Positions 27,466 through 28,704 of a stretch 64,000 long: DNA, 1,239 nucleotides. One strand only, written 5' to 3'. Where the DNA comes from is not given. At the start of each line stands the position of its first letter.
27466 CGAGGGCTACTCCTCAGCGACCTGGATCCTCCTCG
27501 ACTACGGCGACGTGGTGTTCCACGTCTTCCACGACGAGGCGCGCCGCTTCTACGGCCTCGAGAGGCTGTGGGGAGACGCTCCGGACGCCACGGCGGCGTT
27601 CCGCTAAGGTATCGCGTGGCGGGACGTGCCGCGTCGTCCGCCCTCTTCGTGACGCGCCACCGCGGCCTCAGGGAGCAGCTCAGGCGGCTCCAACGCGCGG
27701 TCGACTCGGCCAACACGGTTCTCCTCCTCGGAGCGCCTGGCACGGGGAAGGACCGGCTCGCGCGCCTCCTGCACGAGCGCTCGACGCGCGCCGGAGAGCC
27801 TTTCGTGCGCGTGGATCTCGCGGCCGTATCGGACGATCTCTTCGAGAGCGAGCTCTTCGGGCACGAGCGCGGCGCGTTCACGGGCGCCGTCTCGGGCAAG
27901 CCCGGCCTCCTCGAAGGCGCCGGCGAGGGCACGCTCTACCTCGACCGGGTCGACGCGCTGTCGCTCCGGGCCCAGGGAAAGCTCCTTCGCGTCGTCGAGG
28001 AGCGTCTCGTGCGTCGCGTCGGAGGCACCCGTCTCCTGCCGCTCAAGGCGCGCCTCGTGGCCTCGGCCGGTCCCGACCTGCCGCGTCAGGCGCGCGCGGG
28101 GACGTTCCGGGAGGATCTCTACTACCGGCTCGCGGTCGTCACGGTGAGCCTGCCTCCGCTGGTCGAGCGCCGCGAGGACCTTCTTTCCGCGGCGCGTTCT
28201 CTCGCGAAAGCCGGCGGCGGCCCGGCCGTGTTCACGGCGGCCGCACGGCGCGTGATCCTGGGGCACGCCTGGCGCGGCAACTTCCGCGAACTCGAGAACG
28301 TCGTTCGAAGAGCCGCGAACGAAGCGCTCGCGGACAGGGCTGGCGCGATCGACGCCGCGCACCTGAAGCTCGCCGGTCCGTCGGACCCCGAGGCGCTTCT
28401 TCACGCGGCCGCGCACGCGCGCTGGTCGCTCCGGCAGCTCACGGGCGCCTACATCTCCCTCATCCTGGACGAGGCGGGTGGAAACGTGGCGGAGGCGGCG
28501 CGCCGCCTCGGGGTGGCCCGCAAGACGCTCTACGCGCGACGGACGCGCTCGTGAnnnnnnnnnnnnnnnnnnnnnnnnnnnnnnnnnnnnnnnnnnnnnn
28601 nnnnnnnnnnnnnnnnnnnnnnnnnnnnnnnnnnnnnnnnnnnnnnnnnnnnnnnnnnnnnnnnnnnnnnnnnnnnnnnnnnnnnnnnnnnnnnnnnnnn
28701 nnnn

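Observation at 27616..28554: Sensor-less sigma54 activator inserted into the conserved rsfS-rlmH ribosome-maturation cluster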

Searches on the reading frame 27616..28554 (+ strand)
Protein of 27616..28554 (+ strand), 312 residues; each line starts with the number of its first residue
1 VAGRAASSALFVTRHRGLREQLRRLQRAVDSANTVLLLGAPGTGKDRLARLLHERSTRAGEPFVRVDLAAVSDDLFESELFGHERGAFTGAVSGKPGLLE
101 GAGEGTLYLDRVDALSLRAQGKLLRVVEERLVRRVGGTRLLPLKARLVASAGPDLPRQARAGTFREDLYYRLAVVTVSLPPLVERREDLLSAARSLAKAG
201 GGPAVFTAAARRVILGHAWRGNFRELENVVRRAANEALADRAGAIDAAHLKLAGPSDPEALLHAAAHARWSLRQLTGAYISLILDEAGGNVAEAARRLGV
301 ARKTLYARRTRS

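Call 4: search_protein_families(library=ncbifam, proteins=[window:27616-28554:+], max_evalue=0.001)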
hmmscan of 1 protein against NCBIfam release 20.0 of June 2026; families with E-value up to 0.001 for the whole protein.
window:27616-28554:+ (312 aa): 27 families (the best 25 are shown)
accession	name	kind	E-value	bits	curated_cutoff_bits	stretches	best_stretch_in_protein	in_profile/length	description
TIGR02915.1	PEP_resp_reg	equivalog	2.1e-67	227.9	502.6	1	9-307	139-437/445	PEP-CTERM-box response regulator transcription factor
TIGR01817.1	nifA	equivalog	2.6e-67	227.8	528.85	1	12-265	199-453/534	nif-specific transcriptional activator NifA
NF038308.1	RNA_repair_RtcR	equivalog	7.6e-65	219.7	650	1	12-242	183-427/530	RNA repair transcriptional activator RtcR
NF003451.0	PRK05022.1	equivalog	2.6e-63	214.5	476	1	23-306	204-502/512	nitric oxide reductase transcriptional regulator NorR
NF050807.1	TransRegFlbDCaul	equivalog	8.5e-63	212.8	750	1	8-305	117-431/454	sigma-54-dependent transcriptional regulator FlbD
NF041552.1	TF_PrdR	equivalog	1.5e-59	201.9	795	1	15-307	273-571/577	sigma-54 dependent transcriptional regulator PrdR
TIGR02329.1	propionate_PrpR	equivalog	1.6e-59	201.9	499.2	1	22-308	224-523/526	propionate catabolism operon regulatory protein PrpR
TIGR01818.1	ntrC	equivalog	9.6e-59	199.4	558.6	1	8-243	133-373/463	nitrogen regulation protein NR(I)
NF008469.0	PRK11361.1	equivalog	3.3e-57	194.2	714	1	26-306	160-448/461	acetoacetate metabolism transcriptional regulator AtoC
TIGR02974.1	phageshock_pspF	equivalog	1.7e-56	191.9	443.55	1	22-237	12-233/336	phage shock protein operon transcriptional activator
NF007689.0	PRK10365.1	equivalog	2.7e-55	187.9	760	1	14-310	144-440/441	sigma-54-dependent response regulator transcription factor ZraR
NF011953.0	PRK15424.1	equivalog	1.7e-54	185.4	703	1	29-308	239-530/538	propionate catabolism operon regulatory protein PrpR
NF011695.0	PRK15115.1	equivalog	4.3e-54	184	763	1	11-307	137-431/445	two-component system response regulator GlrR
NF051870.1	NAssimRespRegNtrX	equivalog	2.3e-52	178.4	600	1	23-306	153-444/452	nitrogen assimilation response regulator NtrX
NF041906.1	V4R_TF_MobR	exception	4.7e-52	177.2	999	1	22-308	245-540/544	phenol degradation transcriptional regulator MobR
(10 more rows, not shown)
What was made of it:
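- On PspF (NCBIfam TIGR02974 equivalog): 191.9 bits against 443.55 (call 4).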

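Call 6: search_protein_families(library=pfam, proteins=[window:27616-28554:+], max_evalue=0.01)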
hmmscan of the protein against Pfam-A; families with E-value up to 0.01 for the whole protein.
window:27616-28554:+ (312 aa): 10 families
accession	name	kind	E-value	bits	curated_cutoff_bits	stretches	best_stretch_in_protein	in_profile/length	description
PF00158.32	Sigma54_activat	-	1.9e-52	177.8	20.2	1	13-177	3-167/168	Sigma-54 interaction domain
PF14532.12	Sigma54_activ_2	-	4.2e-17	63.1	25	1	23-182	12-138/138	Sigma-54 interaction domain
PF02954.25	HTH_8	-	1.4e-07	31.5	22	1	277-309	7-39/42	Bacterial regulatory protein, Fis family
PF25601.1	AAA_lid_14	-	1.6e-07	31.5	27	1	196-251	18-71/87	AAA+ ATPase lid domain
PF07728.20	AAA_5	-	6.4e-06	26.7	22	1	35-151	2-121/139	AAA domain (dynein-related subfamily)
PF13191.12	AAA_16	-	0.00099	20.1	32.6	1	17-60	4-52/167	AAA ATPase domain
PF13551.12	HTH_29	-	0.0021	18.5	28.1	1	282-306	6-30/64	Winged helix-turn helix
PF13556.12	HTH_30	-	0.006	16.8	27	1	286-308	10-32/59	PucR C-terminal helix-turn-helix domain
PF20720.3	nSTAND3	-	0.0064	16.6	27.2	1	22-62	7-47/155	Novel STAND NTPase 3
PF01078.27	Mg_chelatase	-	0.0073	16.2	20.3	0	20-53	10-43/207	Magnesium chelatase, subunit ChlI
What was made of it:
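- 28444..28542 (+): Fis-type helix-turn-helix (HTH_8, residues 277-309). Pfam 31.5 bits against a cut-off of 22 (call 6).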

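Call 7: find_homologous_proteins(query=window:27616-28554:+, max_evalue=1e-20)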
Query window:27616-28554:+ (312 aa): 7732 proteins with E <= 1e-20 among 8000 candidates; the best 120 are listed.
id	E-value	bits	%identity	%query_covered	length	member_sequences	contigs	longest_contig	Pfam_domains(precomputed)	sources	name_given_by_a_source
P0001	1.5e-184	630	97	100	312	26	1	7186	PF00158.33,PF25601.2,PF02954.26,PF14532.13,PF07728.21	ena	-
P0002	5.5e-174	595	93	100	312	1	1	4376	PF00158.33,PF25601.2,PF02954.26,PF14532.13,PF07728.21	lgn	-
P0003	3.4e-173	593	93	100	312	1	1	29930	PF00158.33,PF25601.2,PF02954.26,PF14532.13,PF07728.21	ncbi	ncbi:MAG: sigma 54-interacting transcriptional regulator [Acidobacteriota bacterium]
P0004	1.5e-172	591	93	100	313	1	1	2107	PF00158.33,PF25601.2,PF02954.26,PF14532.13,PF07728.21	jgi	jgi:two-component system response regulator HydG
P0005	3.3e-172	590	93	100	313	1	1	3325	PF00158.33,PF25601.2,PF02954.26,PF14532.13,PF07728.21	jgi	jgi:two-component system response regulator HydG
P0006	1.5e-171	587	92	100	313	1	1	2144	PF00158.33,PF25601.2,PF02954.26,PF14532.13,PF07728.21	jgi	jgi:two-component system response regulator HydG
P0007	2.5e-171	587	91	100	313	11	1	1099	PF00158.33,PF25601.2,PF02954.26,PF14532.13,PF07728.21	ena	-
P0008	2.7e-171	587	91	100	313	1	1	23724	PF00158.33,PF25601.2,PF02954.26,PF14532.13,PF07728.21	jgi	-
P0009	5.4e-171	586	92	100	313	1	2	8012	PF00158.33,PF25601.2,PF02954.26,PF14532.13,PF07728.21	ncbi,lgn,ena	-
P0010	6.9e-171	585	92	100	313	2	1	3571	PF00158.33,PF25601.2,PF02954.26,PF14532.13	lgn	-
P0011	9.2e-171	585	91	100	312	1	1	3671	PF00158.33,PF25601.2,PF02954.26,PF14532.13,PF07728.21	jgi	jgi:two-component system NtrC family response regulator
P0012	1.1e-170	585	92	100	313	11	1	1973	PF00158.33,PF25601.2,PF02954.26,PF14532.13,PF07728.21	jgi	jgi:DNA-binding NtrC family response regulator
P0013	2.5e-170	583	91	100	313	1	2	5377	PF00158.33,PF25601.2,PF02954.26,PF14532.13,PF07728.21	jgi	jgi:two-component system response regulator HydG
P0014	4.8e-170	582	91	100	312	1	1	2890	PF00158.33,PF25601.2,PF02954.26,PF14532.13,PF07728.21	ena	-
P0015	8.9e-170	582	91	100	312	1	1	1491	PF00158.33,PF25601.2,PF02954.26,PF14532.13,PF07728.21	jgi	jgi:two-component system response regulator HydG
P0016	3.2e-166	570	89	99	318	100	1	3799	PF00158.33,PF25601.2,PF02954.26,PF14532.13,PF07728.21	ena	-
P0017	1.3e-165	568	89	99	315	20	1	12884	PF00158.33,PF25601.2,PF02954.26,PF14532.13,PF07728.21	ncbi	ncbi:MAG: sigma 54-interacting transcriptional regulator [Thermoanaerobaculia bacterium]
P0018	7.0e-163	559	88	99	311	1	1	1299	PF00158.33,PF25601.2,PF02954.26,PF14532.13,PF07728.21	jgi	-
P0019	6.3e-161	553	86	100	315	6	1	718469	PF00158.33,PF25601.2,PF02954.26,PF14532.13,PF07728.21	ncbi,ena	-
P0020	2.0e-160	551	88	96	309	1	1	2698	PF00158.33,PF25601.2,PF02954.26,PF14532.13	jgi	jgi:DNA-binding NtrC family response regulator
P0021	6.5e-150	516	83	96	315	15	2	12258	PF00158.33,PF25601.2,PF02954.26,PF14532.13,PF07728.21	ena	-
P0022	1.0e-148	512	82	97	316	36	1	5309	PF00158.33,PF25601.2,PF02954.26,PF14532.13,PF07728.21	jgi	jgi:two-component system, NtrC family, response regulator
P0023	7.8e-148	510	83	96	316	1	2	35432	PF00158.33,PF25601.2,PF02954.26,PF14532.13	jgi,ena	jgi:DNA-binding NtrC family response regulator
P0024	1.6e-145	502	80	96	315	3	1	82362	PF00158.33,PF25601.2,PF02954.26,PF14532.13,PF07728.21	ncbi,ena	-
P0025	8.4e-145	500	80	99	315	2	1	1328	PF00158.33,PF25601.2,PF02954.26,PF14532.13,PF07728.21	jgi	jgi:DNA-binding NtrC family response regulator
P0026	9.5e-145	499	80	97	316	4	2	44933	PF00158.33,PF25601.2,PF02954.26,PF14532.13,PF07728.21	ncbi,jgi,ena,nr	ncbi:MAG TPA: sigma 54-interacting transcriptional regulator [Thermoanaerobaculia bacterium]|nr:sigm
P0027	1.8e-144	499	80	96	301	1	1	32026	PF00158.33,PF25601.2,PF02954.26,PF14532.13,PF07728.21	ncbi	-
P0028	6.4e-141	487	79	97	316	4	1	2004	PF00158.33,PF25601.2,PF02954.26,PF14532.13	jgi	-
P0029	1.5e-140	486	80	99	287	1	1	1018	PF00158.33,PF25601.2,PF02954.26,PF14532.13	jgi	-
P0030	2.6e-135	468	73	97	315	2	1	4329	PF00158.33,PF25601.2,PF02954.26,PF14532.13,PF07728.21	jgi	jgi:DNA-binding NtrC family response regulator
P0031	1.0e-132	460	73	97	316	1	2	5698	PF00158.33,PF25601.2,PF02954.26,PF14532.13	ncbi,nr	ncbi:MAG TPA: sigma 54-interacting transcriptional regulator [Thermoanaerobaculia bacterium]|nr:sigm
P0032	3.1e-132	458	73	99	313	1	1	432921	PF00158.33,PF25601.2,PF02954.26,PF14532.13,PF07728.21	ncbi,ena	-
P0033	3.9e-132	458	73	99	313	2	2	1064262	PF00158.33,PF25601.2,PF02954.26,PF14532.13,PF07728.21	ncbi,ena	-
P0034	4.9e-132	458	72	97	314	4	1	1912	PF00158.33,PF25601.2,PF02954.26,PF14532.13,PF07728.21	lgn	-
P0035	2.1e-131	456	73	99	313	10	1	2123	PF00158.33,PF25601.2,PF02954.26,PF14532.13,PF07728.21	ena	-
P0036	2.6e-130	452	73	97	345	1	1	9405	PF00158.33,PF25601.2,PF02954.26,PF14532.13,PF07728.21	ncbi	-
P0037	3.4e-130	452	72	97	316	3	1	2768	PF00158.33,PF25601.2,PF02954.26,PF14532.13,PF07728.21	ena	-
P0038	5.4e-130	451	73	98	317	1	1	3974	PF00158.33,PF25601.2,PF02954.26,PF14532.13,PF07728.21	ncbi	-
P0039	8.0e-130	450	71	95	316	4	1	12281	PF00158.33,PF25601.2,PF02954.26,PF14532.13,PF07728.21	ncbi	-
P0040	1.4e-129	450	71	97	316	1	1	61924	PF00158.33,PF25601.2,PF02954.26,PF14532.13,PF07728.21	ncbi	-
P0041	2.8e-129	449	71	99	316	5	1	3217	PF00158.33,PF25601.2,PF02954.26,PF14532.13,PF07728.21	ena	-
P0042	3.3e-129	448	73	96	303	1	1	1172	PF00158.33,PF25601.2,PF02954.26,PF14532.13,PF07728.21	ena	-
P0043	1.9e-128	446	71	96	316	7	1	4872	PF00158.33,PF25601.2,PF02954.26,PF14532.13,PF07728.21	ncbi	-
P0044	4.8e-128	445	71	99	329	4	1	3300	PF00158.33,PF25601.2,PF02954.26,PF14532.13,PF07728.21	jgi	jgi:DNA-binding NtrC family response regulator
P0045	5.2e-128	445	72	97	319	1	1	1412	PF00158.33,PF25601.2,PF02954.26,PF14532.13,PF07728.21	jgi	jgi:two-component system NtrC family response regulator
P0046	6.7e-128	444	70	97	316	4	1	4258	PF00158.33,PF25601.2,PF02954.26,PF14532.13,PF07728.21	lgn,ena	-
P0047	7.2e-128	444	70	97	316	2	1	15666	PF00158.33,PF25601.2,PF02954.26,PF14532.13,PF07728.21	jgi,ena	-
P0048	8.3e-128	444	71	97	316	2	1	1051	PF00158.33,PF25601.2,PF02954.26,PF14532.13,PF07728.21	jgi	jgi:DNA-binding NtrC family response regulator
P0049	2.7e-127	442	72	97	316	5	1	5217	PF00158.33,PF25601.2,PF02954.26,PF14532.13,PF07728.21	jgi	-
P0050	4.5e-127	441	71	96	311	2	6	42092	PF00158.33,PF25601.2,PF02954.26,PF14532.13,PF07728.21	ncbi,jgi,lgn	-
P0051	1.1e-126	440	72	96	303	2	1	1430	PF00158.33,PF25601.2,PF02954.26,PF14532.13,PF07728.21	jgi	jgi:two-component system NtrC family response regulator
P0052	3.3e-126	439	69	99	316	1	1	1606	PF00158.33,PF25601.2,PF02954.26,PF14532.13,PF07728.21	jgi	jgi:DNA-binding NtrC family response regulator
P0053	4.1e-126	438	70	97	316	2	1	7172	PF00158.33,PF25601.2,PF02954.26,PF14532.13,PF07728.21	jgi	jgi:DNA-binding NtrC family response regulator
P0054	4.3e-126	438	72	96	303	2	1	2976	PF00158.33,PF25601.2,PF02954.26,PF14532.13,PF07728.21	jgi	-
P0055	8.4e-126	437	71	98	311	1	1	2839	PF00158.33,PF25601.2,PF02954.26,PF14532.13,PF07728.21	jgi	jgi:DNA-binding NtrC family response regulator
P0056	7.9e-125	434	71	96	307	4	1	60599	PF00158.33,PF25601.2,PF02954.26,PF14532.13,PF07728.21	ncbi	-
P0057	1.6e-124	433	70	96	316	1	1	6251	PF00158.33,PF25601.2,PF02954.26,PF14532.13,PF07728.21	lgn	-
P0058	2.1e-124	433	69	97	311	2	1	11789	PF00158.33,PF25601.2,PF02954.26,PF14532.13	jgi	-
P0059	2.5e-124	432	69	98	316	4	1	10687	PF00158.33,PF25601.2,PF02954.26,PF14532.13,PF07728.21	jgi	jgi:two-component system NtrC family response regulator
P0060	2.6e-124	432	70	95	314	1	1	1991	PF00158.33,PF25601.2,PF02954.26,PF14532.13,PF07728.21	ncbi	-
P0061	4.8e-124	432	69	98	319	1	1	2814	PF00158.33,PF25601.2,PF02954.26,PF14532.13,PF07728.21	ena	-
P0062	5.5e-124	431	70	96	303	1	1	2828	PF00158.33,PF02954.26,PF14532.13,PF07728.21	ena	-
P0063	7.3e-124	431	70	98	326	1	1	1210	PF00158.33,PF25601.2,PF02954.26,PF14532.13,PF07728.21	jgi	jgi:DNA-binding NtrC family response regulator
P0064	1.2e-123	430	71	97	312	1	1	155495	PF00158.33,PF25601.2,PF02954.26,PF14532.13,PF07728.21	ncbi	-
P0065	1.4e-123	430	72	96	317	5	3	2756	PF00158.33,PF02954.26,PF14532.13,PF07728.21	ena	-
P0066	1.7e-123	430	69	96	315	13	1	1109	PF00158.33,PF25601.2,PF02954.26,PF14532.13,PF07728.21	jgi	-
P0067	3.8e-123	429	71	96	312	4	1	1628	PF00158.33,PF25601.2,PF02954.26,PF14532.13,PF07728.21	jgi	jgi:two-component system NtrC family response regulator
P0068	5.6e-123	428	71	96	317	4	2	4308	PF00158.33,PF25601.2,PF02954.26,PF14532.13,PF07728.21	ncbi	-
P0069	6.0e-123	428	70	96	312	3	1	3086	PF00158.33,PF25601.2,PF02954.26,PF14532.13,PF07728.21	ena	-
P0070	8.9e-123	427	70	97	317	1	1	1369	PF00158.33,PF25601.2,PF02954.26,PF14532.13,PF07728.21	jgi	-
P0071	1.4e-122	427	67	99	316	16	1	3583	PF00158.33,PF25601.2,PF02954.26,PF14532.13,PF07728.21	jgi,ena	-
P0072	1.5e-122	427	71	97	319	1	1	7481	PF00158.33,PF25601.2,PF02954.26,PF14532.13,PF07728.21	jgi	jgi:DNA-binding NtrC family response regulator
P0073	2.2e-122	426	71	96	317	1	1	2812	PF00158.33,PF25601.2,PF02954.26,PF14532.13,PF07728.21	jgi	jgi:DNA-binding NtrC family response regulator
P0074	2.5e-122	426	66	98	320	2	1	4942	PF00158.33,PF25601.2,PF02954.26,PF14532.13,PF07728.21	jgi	jgi:DNA-binding NtrC family response regulator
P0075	3.0e-122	426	68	96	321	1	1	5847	PF00158.33,PF25601.2,PF02954.26,PF14532.13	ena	-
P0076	3.4e-122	425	66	97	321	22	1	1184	PF00158.33,PF25601.2,PF02954.26,PF14532.13,PF07728.21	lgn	-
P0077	3.4e-122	425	70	96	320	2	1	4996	PF00158.33,PF25601.2,PF02954.26,PF14532.13,PF07728.21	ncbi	-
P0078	5.5e-122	425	71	96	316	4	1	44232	PF00158.33,PF25601.2,PF02954.26,PF14532.13,PF07728.21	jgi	-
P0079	1.0e-121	424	69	96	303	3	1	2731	PF00158.33,PF02954.26,PF14532.13,PF07728.21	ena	-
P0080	1.2e-121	424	71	96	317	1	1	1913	PF00158.33,PF02954.26,PF14532.13,PF07728.21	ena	-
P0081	3.0e-121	422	68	96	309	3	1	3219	PF00158.33,PF25601.2,PF02954.26,PF14532.13,PF07728.21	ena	-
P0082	6.5e-121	421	69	96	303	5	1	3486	PF00158.33,PF02954.26,PF14532.13,PF07728.21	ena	-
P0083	7.5e-121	421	70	96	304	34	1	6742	PF00158.33,PF25601.2,PF02954.26,PF14532.13,PF07728.21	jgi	-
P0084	5.0e-120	418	70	96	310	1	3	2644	PF00158.33,PF25601.2,PF02954.26,PF14532.13,PF07728.21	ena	-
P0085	5.7e-120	418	71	95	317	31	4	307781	PF00158.33,PF25601.2,PF02954.26,PF14532.13,PF07728.21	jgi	jgi:DNA-binding NtrC family response regulator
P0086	2.4e-119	416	70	97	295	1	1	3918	PF00158.33,PF25601.2,PF02954.26,PF14532.13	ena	-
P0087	3.6e-119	416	69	96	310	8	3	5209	PF00158.33,PF25601.2,PF02954.26,PF14532.13,PF07728.21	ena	-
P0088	5.4e-119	415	66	97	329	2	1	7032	PF00158.33,PF25601.2,PF02954.26,PF14532.13,PF07728.21,PF13556.13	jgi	jgi:DNA-binding NtrC family response regulator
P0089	5.9e-119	415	70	92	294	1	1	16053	PF00158.33,PF25601.2,PF02954.26,PF14532.13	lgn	-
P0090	4.7e-118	412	69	96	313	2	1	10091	PF00158.33,PF13384.13,PF02954.26,PF14532.13,PF07728.21,PF13556.13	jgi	jgi:DNA-binding NtrC family response regulator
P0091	9.2e-118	411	65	98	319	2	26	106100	PF00158.33,PF25601.2,PF02954.26,PF14532.13,PF07728.21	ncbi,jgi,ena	-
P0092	1.1e-117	411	83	74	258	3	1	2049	PF00158.33,PF25601.2,PF14532.13,PF07728.21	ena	-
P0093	3.2e-116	406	88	72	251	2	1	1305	PF00158.33,PF25601.2,PF02954.26,PF14532.13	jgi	-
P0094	6.1e-116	405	68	98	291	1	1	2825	PF00158.33,PF25601.2,PF02954.26,PF14532.13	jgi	jgi:two-component system NtrC family response regulator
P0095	7.9e-116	405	67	98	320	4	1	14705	PF00158.33,PF25601.2,PF02954.26,PF14532.13,PF07728.21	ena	-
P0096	3.2e-114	399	67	96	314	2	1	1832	PF00158.33,PF02954.26,PF14532.13,PF07728.21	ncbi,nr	ncbi:sigma-54-dependent Fis family transcriptional regulator, partial [Acidobacteria bacterium ACD]|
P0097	7.9e-114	398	79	79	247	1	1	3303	PF00158.33,PF25601.2,PF02954.26,PF14532.13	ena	-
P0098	1.1e-111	391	69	89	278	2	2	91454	PF00158.33,PF25601.2,PF02954.26,PF14532.13,PF07728.21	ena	-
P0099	1.6e-111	390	65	96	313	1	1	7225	PF00158.33,PF25601.2,PF02954.26,PF14532.13,PF13556.13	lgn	-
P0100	7.0e-111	388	65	94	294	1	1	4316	PF00158.33,PF25601.2,PF02954.26,PF14532.13,PF07728.21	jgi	jgi:DNA-binding NtrC family response regulator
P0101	1.6e-110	387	91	67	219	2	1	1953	PF00158.33,PF14532.13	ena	-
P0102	3.5e-106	373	64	99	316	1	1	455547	PF00158.33,PF02954.26,PF14532.13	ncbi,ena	-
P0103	5.9e-103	362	60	97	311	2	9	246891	PF00158.33,PF25601.2,PF02954.26,PF14532.13,PF07728.21,PF13556.13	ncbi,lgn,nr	ncbi:MAG: sigma-54-dependent Fis family transcriptional regulator [Acidobacteria bacterium]|nr:sigma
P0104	1.1e-101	358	59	96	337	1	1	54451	PF00158.33,PF25601.2,PF02954.26,PF14532.13,PF07728.21,PF13556.13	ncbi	-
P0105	1.8e-101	357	60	96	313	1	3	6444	PF00158.33,PF25601.2,PF02954.26,PF14532.13,PF07728.21,PF13556.13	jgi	jgi:DNA-binding NtrC family response regulator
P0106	1.1e-98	348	70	82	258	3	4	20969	PF00158.33,PF14532.13,PF07728.21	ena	-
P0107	3.1e-95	337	60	96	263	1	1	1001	PF00158.33,PF02954.26,PF14532.13,PF07728.21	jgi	-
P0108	5.3e-95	336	92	58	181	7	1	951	PF00158.33,PF25601.2,PF02954.26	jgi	-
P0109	1.5e-92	328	90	58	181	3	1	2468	PF00158.33,PF25601.2,PF02954.26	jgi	jgi:DNA-binding NtrC family response regulator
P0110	3.4e-88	314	66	76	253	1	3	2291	PF00158.33,PF25601.2,PF02954.26,PF13556.13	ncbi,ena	-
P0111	3.0e-86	307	90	53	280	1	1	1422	PF00158.33,PF14532.13,PF07728.21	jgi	-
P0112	2.7e-85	304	55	97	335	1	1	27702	PF00158.33,PF25601.2,PF02954.26,PF14532.13,PF07728.21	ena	-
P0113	3.8e-85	304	87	56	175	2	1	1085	PF00158.33,PF25601.2,PF02954.26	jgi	jgi:DNA-binding NtrC family response regulator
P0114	2.9e-84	301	94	52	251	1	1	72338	PF00158.33,PF14532.13,PF07728.21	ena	-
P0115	3.0e-84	301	70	68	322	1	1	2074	PF00158.33,PF14532.13,PF07728.21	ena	-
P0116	7.1e-84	300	54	99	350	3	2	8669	PF00158.33,PF25601.2,PF02954.26,PF14532.13,PF07728.21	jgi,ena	-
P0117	2.6e-83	298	54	97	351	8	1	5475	PF00158.33,PF25601.2,PF02954.26,PF14532.13,PF07728.21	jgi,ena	-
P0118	9.2e-83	296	53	96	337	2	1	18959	PF00158.33,PF25601.2,PF02954.26,PF14532.13,PF07728.21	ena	-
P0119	1.6e-82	295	54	97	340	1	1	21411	PF00158.33,PF25601.2,PF02954.26,PF14532.13,PF07728.21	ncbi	-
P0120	2.5e-82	295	52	97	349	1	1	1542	PF00158.33,PF25601.2,PF02954.26,PF14532.13,PF07728.21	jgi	jgi:DNA-binding NtrC family response regulator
